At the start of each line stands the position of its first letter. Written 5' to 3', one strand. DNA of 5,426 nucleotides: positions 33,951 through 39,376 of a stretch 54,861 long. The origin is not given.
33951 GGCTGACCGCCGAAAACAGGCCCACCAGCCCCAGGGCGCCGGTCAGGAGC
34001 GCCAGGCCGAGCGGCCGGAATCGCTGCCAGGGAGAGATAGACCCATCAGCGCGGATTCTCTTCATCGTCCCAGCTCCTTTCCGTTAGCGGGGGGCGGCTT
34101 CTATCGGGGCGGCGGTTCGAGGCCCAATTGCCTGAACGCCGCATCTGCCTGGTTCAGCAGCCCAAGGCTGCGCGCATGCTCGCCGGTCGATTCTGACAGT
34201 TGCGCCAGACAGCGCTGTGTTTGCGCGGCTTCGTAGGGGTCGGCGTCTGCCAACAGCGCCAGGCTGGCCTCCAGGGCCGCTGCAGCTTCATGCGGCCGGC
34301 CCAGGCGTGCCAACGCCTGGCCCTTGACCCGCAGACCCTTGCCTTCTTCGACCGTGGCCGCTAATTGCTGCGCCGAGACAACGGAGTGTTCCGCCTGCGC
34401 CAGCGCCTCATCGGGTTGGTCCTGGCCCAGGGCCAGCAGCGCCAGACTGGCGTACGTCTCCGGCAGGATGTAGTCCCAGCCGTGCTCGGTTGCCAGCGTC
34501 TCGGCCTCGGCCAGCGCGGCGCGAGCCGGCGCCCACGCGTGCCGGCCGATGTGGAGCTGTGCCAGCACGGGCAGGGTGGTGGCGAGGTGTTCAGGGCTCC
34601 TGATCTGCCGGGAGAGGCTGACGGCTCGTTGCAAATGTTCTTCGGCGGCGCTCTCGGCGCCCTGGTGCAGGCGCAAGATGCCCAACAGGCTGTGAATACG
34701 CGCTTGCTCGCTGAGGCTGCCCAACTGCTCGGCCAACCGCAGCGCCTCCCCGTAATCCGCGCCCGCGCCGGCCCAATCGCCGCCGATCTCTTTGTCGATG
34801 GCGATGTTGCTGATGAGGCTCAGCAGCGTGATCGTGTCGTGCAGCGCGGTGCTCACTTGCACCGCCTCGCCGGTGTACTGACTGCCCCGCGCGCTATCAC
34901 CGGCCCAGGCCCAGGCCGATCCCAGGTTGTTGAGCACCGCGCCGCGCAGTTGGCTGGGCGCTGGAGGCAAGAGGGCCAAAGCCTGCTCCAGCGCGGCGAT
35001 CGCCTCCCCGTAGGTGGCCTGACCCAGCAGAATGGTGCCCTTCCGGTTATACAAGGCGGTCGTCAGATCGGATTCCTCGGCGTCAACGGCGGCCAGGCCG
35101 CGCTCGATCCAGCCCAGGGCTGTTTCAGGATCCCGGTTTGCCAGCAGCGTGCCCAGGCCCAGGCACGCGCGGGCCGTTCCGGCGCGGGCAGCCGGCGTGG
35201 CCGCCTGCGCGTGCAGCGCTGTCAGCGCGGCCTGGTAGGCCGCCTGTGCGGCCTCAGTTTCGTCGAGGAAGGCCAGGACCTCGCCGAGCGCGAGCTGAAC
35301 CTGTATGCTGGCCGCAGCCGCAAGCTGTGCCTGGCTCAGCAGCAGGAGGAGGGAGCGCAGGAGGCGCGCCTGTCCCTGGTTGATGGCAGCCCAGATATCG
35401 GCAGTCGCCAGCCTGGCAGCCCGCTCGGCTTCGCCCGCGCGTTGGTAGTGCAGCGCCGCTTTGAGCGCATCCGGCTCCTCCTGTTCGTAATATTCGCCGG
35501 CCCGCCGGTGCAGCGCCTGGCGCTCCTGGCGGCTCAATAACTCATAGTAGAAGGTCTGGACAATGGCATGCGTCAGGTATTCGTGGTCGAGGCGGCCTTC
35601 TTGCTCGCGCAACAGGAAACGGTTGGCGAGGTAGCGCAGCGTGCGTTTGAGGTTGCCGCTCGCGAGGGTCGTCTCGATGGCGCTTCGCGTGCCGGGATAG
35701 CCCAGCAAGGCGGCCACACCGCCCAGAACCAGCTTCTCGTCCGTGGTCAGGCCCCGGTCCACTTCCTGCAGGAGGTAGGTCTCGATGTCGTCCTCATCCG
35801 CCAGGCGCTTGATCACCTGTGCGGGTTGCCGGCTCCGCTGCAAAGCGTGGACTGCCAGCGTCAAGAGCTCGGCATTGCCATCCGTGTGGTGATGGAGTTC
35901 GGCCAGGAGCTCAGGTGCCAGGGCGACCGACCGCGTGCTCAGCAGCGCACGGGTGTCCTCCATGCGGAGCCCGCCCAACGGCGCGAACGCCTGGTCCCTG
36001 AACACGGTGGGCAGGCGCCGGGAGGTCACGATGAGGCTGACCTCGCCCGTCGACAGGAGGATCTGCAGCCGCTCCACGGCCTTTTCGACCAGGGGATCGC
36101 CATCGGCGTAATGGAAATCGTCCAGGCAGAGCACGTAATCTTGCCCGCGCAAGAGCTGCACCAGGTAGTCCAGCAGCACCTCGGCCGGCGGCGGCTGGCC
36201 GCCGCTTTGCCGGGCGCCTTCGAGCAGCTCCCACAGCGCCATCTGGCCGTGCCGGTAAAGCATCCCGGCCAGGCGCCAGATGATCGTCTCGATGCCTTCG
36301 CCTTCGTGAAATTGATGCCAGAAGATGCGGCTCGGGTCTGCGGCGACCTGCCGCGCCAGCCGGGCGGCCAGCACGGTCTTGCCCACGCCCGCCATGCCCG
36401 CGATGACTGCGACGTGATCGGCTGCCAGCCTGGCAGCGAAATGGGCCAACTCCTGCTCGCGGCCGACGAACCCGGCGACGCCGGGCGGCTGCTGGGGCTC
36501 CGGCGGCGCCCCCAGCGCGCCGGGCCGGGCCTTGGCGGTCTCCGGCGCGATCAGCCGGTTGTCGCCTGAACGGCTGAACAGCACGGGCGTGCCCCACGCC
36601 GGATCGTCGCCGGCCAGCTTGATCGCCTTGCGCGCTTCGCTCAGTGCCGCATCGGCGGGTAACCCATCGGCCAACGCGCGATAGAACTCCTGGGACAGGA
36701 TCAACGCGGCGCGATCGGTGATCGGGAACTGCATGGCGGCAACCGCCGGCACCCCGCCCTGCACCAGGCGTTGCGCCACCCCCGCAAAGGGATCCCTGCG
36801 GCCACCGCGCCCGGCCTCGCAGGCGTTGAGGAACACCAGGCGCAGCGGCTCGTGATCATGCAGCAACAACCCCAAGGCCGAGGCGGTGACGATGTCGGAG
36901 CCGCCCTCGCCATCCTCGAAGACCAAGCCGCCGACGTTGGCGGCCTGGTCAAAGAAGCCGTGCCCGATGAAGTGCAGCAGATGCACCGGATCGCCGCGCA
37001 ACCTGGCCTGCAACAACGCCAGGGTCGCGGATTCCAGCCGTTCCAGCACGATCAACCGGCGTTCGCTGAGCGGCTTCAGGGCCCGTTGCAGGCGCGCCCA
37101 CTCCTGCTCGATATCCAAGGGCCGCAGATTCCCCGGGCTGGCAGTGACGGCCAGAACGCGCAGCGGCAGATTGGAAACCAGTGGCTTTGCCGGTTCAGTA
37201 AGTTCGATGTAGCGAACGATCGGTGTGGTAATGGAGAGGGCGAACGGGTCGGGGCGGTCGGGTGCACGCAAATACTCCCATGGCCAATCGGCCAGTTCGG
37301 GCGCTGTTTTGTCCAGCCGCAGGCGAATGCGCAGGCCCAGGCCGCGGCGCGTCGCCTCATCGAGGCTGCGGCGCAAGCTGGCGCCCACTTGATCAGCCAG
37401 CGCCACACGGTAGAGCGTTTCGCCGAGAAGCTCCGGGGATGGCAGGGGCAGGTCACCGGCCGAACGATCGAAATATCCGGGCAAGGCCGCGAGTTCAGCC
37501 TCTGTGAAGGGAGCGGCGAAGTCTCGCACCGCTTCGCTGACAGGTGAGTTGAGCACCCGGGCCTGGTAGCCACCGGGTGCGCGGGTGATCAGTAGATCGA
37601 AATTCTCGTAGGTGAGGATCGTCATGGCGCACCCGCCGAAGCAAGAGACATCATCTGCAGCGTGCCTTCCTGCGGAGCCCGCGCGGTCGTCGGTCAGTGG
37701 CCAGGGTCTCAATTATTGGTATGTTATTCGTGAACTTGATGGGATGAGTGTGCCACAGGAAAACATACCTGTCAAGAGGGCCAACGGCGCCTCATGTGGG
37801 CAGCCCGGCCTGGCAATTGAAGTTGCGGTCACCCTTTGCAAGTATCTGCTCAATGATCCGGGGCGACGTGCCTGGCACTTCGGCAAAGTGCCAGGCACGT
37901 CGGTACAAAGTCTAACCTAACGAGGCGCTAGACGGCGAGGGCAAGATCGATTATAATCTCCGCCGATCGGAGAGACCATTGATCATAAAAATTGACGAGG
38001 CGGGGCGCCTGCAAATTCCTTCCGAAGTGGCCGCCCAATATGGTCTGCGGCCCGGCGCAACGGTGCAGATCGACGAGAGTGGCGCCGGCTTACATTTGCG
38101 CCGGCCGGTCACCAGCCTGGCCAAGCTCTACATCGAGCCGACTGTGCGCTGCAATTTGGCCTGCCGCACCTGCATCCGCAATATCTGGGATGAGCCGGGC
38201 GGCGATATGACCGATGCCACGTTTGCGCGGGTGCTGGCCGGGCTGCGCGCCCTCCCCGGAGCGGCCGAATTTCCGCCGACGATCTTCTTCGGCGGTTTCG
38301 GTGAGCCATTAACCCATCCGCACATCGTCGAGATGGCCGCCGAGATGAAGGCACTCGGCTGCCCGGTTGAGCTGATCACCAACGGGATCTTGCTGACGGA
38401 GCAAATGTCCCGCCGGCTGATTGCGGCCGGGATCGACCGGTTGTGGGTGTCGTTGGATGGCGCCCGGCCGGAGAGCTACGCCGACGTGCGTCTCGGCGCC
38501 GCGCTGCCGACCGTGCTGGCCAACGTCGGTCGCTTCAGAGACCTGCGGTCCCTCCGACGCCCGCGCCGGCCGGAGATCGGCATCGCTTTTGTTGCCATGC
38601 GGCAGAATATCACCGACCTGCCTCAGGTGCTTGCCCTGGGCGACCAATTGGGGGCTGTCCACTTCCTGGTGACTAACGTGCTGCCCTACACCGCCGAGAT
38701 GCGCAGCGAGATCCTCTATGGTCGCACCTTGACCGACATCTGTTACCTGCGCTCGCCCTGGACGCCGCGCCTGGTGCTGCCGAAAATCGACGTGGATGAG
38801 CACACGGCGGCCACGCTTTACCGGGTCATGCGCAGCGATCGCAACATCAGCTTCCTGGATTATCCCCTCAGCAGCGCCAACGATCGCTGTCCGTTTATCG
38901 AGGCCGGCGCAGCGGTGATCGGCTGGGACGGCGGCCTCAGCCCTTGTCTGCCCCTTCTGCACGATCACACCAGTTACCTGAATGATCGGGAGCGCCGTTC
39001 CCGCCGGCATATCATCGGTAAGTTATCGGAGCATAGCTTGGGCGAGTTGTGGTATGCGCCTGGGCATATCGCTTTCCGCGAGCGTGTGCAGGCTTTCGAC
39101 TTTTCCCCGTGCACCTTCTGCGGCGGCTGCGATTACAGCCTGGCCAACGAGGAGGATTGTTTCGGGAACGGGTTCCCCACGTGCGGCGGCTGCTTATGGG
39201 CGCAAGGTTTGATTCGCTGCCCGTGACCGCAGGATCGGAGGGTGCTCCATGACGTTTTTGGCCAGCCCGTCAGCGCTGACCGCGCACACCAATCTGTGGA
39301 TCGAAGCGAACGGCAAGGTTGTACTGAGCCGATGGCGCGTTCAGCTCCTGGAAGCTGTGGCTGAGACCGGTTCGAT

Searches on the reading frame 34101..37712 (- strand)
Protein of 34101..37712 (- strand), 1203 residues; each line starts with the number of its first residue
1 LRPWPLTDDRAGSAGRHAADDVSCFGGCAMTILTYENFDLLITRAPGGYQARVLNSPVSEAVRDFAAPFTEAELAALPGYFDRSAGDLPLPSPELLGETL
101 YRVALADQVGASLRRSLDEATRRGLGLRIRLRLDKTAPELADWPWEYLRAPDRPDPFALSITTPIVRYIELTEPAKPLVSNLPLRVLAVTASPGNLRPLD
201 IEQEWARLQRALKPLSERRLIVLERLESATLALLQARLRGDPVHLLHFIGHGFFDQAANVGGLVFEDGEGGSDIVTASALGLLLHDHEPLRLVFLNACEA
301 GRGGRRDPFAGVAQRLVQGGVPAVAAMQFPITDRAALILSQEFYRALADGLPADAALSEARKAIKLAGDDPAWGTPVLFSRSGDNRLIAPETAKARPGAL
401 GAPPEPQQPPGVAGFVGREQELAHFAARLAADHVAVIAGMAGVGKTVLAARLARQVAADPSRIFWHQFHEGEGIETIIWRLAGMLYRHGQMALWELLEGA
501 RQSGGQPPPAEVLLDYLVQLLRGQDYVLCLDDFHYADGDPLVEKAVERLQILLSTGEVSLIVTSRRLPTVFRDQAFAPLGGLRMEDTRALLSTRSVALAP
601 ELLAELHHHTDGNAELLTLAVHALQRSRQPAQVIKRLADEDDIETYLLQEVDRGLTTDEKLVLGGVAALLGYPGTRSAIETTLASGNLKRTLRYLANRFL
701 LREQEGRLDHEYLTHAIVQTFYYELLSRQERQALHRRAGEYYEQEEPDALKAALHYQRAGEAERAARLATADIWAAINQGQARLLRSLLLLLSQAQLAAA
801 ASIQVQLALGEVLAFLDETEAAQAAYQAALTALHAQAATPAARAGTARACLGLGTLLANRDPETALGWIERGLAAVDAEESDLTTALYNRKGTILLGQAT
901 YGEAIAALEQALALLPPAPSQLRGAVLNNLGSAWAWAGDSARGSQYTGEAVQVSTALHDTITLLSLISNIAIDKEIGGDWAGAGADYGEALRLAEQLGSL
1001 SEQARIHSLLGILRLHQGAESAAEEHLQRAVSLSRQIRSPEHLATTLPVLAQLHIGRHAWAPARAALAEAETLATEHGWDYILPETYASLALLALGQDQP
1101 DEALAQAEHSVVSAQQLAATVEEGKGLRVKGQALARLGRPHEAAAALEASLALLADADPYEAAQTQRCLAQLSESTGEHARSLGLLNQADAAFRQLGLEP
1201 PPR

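Call 41: search_protein_families(library=pfam, proteins=[window:34101-37712:-], max_evalue=0.00001)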
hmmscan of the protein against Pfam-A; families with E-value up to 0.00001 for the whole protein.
window:34101-37712:- (1203 aa): 6 families
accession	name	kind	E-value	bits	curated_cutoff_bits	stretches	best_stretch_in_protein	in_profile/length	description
PF12770.12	CHAT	-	3.8e-31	109.1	24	1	97-364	4-266/289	CHAT domain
PF17874.7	TPR_MalT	-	5.2e-10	39.6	45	1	898-1111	14-231/336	MalT-like TPR region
PF13191.12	AAA_16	-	1.1e-08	36.2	32.6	1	415-540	2-148/167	AAA ATPase domain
PF13424.12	TPR_12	-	2.1e-08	34.6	30.1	0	966-1035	5-76/77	Tetratricopeptide repeat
PF13181.12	TPR_8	-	2.1e-06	27.9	25.7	0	887-914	3-30/34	Tetratricopeptide repeat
PF13401.12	AAA_22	-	2.7e-06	28.1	27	0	434-562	7-120/130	AAA domain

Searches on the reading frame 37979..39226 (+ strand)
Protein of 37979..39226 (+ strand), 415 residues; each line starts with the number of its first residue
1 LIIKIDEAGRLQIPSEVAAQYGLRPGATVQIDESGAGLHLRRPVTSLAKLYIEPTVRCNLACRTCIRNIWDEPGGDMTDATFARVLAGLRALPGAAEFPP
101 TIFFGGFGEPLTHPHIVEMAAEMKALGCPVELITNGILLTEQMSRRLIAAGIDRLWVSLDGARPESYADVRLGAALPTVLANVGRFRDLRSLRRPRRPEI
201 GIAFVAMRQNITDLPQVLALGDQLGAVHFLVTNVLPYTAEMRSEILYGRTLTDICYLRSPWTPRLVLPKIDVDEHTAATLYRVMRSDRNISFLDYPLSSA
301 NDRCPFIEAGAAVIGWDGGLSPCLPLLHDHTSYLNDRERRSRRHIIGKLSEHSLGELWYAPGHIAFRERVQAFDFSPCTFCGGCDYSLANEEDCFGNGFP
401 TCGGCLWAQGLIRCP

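Call 41: search_protein_families(library=pfam, proteins=[window:37979-39226:+], max_evalue=0.00001)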
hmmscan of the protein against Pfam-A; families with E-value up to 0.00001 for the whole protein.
window:37979-39226:+ (415 aa): 2 families
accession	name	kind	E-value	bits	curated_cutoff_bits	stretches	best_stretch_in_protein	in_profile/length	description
PF04055.27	Radical_SAM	-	1.5e-13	51.7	29.5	1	52-188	1-138/166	Radical SAM superfamily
PF13186.11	SPASM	-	3.7e-08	34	21.5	1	304-385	1-67/67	Iron-sulfur cluster-binding domain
